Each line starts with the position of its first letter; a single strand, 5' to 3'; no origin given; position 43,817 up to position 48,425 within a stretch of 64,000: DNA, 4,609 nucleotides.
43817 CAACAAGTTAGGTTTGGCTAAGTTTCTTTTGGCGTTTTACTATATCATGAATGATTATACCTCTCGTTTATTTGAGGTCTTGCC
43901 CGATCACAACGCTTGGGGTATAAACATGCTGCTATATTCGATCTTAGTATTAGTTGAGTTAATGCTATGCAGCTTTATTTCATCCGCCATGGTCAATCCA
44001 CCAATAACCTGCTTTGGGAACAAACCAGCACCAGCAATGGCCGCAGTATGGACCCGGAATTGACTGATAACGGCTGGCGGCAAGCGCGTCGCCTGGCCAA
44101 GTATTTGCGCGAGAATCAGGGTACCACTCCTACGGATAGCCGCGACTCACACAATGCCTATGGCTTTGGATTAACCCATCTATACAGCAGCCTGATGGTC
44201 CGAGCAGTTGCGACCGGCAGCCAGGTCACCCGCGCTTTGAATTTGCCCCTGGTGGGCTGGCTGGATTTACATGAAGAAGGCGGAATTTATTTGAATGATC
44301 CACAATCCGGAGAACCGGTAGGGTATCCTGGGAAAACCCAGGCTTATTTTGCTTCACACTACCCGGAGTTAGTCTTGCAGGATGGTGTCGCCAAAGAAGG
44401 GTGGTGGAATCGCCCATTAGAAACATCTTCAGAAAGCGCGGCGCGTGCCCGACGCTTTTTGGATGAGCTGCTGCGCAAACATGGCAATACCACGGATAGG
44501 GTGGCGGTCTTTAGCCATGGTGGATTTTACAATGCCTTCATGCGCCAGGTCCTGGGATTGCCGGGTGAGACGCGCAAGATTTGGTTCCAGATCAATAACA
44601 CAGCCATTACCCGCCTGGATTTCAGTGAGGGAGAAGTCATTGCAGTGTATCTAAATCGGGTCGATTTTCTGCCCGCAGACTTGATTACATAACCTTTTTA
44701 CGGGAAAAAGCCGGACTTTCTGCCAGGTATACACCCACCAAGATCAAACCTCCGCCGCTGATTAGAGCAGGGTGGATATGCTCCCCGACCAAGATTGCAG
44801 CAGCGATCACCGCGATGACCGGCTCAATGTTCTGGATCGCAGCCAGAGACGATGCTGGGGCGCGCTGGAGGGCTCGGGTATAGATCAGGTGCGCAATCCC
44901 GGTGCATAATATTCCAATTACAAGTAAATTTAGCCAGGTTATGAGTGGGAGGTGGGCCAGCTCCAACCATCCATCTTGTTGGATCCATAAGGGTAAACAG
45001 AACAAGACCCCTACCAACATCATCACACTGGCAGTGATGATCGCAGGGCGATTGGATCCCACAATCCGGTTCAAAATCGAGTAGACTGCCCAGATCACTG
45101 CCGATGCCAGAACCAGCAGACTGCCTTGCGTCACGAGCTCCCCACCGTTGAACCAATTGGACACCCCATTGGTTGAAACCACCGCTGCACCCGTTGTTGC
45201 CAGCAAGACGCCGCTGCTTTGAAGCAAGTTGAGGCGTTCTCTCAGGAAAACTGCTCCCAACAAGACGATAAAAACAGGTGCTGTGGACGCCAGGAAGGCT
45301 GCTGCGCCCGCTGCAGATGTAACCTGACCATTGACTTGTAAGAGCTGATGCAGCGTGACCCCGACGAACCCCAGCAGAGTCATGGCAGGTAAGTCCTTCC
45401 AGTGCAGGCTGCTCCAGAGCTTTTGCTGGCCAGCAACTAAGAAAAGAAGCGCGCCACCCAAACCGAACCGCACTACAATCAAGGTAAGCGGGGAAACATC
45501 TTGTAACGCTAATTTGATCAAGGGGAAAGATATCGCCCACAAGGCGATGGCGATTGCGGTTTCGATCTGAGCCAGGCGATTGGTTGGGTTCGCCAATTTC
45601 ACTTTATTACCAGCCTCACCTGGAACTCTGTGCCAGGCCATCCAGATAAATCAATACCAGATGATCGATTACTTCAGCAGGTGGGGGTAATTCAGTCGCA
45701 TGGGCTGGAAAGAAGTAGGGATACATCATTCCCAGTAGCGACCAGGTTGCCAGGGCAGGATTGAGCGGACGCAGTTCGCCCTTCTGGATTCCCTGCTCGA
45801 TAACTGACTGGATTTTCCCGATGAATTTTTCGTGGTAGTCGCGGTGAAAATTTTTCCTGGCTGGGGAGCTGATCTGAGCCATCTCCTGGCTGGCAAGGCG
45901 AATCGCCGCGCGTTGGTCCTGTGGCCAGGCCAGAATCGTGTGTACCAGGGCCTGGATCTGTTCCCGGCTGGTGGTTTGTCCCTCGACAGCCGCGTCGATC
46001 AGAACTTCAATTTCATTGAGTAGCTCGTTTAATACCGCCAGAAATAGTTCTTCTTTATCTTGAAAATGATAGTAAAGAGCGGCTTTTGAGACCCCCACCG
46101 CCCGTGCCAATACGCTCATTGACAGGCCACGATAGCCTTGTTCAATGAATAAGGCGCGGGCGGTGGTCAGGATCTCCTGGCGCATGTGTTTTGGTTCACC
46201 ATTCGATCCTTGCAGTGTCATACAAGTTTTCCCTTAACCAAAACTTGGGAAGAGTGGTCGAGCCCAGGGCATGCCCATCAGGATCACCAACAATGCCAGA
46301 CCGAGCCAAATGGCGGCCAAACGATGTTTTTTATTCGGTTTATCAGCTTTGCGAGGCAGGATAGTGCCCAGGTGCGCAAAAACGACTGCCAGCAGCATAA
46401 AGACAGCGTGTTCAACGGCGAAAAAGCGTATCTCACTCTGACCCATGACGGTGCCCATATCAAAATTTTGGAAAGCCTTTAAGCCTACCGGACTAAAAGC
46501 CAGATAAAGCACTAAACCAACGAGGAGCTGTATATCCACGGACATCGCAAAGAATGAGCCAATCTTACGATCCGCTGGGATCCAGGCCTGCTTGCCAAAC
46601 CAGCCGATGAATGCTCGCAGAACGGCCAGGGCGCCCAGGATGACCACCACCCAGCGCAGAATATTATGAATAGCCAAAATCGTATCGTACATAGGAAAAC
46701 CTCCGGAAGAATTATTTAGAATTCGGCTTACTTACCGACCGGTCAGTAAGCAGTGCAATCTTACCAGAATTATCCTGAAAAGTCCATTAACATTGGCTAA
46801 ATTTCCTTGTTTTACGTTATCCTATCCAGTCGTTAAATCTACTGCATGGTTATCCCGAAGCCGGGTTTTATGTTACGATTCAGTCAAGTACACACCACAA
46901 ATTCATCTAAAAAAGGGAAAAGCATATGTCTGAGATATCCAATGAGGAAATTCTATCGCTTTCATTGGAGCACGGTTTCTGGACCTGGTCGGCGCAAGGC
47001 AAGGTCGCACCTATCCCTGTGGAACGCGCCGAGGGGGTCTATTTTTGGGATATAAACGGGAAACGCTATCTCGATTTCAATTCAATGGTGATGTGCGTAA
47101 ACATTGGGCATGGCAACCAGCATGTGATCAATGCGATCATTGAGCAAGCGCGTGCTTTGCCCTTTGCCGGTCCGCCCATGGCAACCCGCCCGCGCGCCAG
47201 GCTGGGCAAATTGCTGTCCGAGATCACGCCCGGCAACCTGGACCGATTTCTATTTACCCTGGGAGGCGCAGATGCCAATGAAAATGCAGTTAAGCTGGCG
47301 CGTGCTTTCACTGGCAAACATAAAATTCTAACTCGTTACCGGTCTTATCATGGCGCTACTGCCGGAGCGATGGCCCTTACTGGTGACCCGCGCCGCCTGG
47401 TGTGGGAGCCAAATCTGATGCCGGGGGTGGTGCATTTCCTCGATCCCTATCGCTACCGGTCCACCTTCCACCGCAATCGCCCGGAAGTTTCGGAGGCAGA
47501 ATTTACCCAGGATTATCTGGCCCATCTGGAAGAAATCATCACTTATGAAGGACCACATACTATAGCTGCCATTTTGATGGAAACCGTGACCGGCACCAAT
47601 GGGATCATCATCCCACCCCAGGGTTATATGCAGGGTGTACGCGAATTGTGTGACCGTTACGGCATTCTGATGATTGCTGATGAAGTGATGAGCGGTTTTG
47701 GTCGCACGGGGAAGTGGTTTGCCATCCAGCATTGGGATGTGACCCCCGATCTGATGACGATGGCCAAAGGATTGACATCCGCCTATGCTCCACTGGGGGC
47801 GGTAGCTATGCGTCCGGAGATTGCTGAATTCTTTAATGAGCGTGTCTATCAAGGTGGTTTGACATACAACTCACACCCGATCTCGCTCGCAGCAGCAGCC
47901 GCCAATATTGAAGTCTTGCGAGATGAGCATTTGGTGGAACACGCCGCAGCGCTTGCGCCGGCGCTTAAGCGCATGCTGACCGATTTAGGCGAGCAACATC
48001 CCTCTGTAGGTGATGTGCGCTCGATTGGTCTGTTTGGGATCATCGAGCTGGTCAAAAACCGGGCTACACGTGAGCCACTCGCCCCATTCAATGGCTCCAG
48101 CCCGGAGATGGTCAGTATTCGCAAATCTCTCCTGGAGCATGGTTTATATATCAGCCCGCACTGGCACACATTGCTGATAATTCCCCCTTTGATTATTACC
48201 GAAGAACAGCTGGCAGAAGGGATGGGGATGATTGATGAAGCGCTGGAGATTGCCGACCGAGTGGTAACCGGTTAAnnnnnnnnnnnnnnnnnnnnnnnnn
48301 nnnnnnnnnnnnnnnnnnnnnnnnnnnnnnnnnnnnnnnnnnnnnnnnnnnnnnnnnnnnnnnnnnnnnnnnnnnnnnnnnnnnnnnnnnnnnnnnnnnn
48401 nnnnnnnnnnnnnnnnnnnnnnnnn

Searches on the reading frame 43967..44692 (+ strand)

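Call 7: search_protein_families(library=ncbifam, proteins=[window:43967-44692:+], max_evalue=0.00001)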
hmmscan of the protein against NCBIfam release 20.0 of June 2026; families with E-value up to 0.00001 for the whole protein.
window:43967-44692:+ (241 aa): 4 families
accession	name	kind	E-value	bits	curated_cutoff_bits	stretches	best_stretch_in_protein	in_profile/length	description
NF045917.1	PhserinePhPspA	equivalog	1.1e-08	35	350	0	2-51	3-47/211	phosphoserine phosphatase PspA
TIGR03162.1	ribazole_cobC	equivalog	4.7e-07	29.4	162.9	0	152-214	115-173/176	alpha-ribazole phosphatase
NF002901.0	PRK03482.1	equivalog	6.8e-07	29.1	261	0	1-51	2-47/215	2,3-diphosphoglycerate-dependent phosphoglycerate mutase GpmB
NF005567.0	PRK07238.1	equivalog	8.1e-06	25.4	326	0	3-202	180-344/378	bifunctional RNase H/acid phosphatase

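Call 8: search_protein_families(library=pfam, proteins=[window:43967-44692:+], max_evalue=0.0001)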
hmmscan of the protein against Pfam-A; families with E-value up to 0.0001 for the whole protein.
window:43967-44692:+ (241 aa): 1 family
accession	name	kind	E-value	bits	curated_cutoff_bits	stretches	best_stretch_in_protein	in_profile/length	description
PF00300.27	His_Phos_1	-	6.7e-26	91.6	21.7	2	67-230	43-192/194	Histidine phosphatase superfamily (branch 1)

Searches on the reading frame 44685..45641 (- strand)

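Call 82: search_protein_families(library=pfam, proteins=[window:44685-45641:-], max_evalue=0.00001)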
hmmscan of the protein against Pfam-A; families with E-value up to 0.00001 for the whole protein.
window:44685-45641:- (318 aa): 2 families
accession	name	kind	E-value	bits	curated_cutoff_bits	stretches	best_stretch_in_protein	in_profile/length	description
PF00892.27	EamA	-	2.8e-45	154.3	28.2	2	173-306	3-132/135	EamA-like transporter family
PF03151.22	TPT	-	8.4e-07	29.1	30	1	186-307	16-135/291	Triose-phosphate Transporter family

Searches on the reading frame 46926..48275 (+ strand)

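Call 7: search_protein_families(library=ncbifam, proteins=[window:46926-48275:+], max_evalue=0.00001)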
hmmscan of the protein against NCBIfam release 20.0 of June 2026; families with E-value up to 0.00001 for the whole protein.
window:46926-48275:+ (449 aa): 69 families (the best 25 are shown)
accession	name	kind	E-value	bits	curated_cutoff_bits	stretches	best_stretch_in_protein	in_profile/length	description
NF004718.0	PRK06062.1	subfamily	2.1e-165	550.7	472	1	5-446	15-452/454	hypothetical protein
NF005102.0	PRK06541.1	equivalog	1.1e-101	340.7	574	1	29-441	35-454/460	aspartate aminotransferase family protein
NF005682.0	PRK07480.1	subfamily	2.7e-98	329.6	510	1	32-443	39-452/459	aminotransferase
NF005447.0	PRK07036.1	equivalog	1.1e-95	321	618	1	16-442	23-454/468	aminotransferase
NF005683.0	PRK07481.1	subfamily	5.6e-94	315.7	575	1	25-443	25-450/453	hypothetical protein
NF004767.0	PRK06105.1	subfamily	3.8e-93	312.5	517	1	25-443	27-450/460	aminotransferase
NF005812.0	PRK07678.1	subfamily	5.9e-92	308.6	488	1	30-441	31-448/451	aminotransferase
NF004426.0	PRK05769.1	equivalog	4.4e-91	305.9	552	1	26-441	34-438/441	acetyl ornithine aminotransferase family protein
NF006228.0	PRK08360.1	equivalog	5.3e-90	302.2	608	1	25-441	20-425/443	aspartate aminotransferase family protein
NF005993.0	PRK08117.1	subfamily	1.4e-89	300.7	574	1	28-441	25-428/433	aspartate aminotransferase family protein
NF005685.0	PRK07483.1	equivalog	1.1e-87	294.7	485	1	32-442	16-437/444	aspartate aminotransferase family protein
NF005684.0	PRK07482.1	subfamily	3e-87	293.1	687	1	23-441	27-453/464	hypothetical protein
NF049939.1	HyAminethphonNHLyPbfA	equivalog_domain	2.6e-85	286.5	525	1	32-441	47-440/442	(R)-1-hydroxy-2-aminoethylphosphonate ammonia-lyase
NF005375.0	PRK06917.1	equivalog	1.2e-82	278.1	535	1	32-441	18-437/448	aspartate aminotransferase family protein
NF004755.0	PRK06082.1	equivalog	4.2e-80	269.4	467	1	32-441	58-450/459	aspartate aminotransferase family protein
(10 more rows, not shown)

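Call 8: search_protein_families(library=pfam, proteins=[window:46926-48275:+], max_evalue=0.0001)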
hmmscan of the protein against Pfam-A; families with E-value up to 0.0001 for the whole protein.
window:46926-48275:+ (449 aa): 1 family
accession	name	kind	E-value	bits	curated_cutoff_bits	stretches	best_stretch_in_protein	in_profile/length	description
PF00202.27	Aminotran_3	-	8.8e-92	308.3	30.5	1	26-440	7-403/403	Aminotransferase class-III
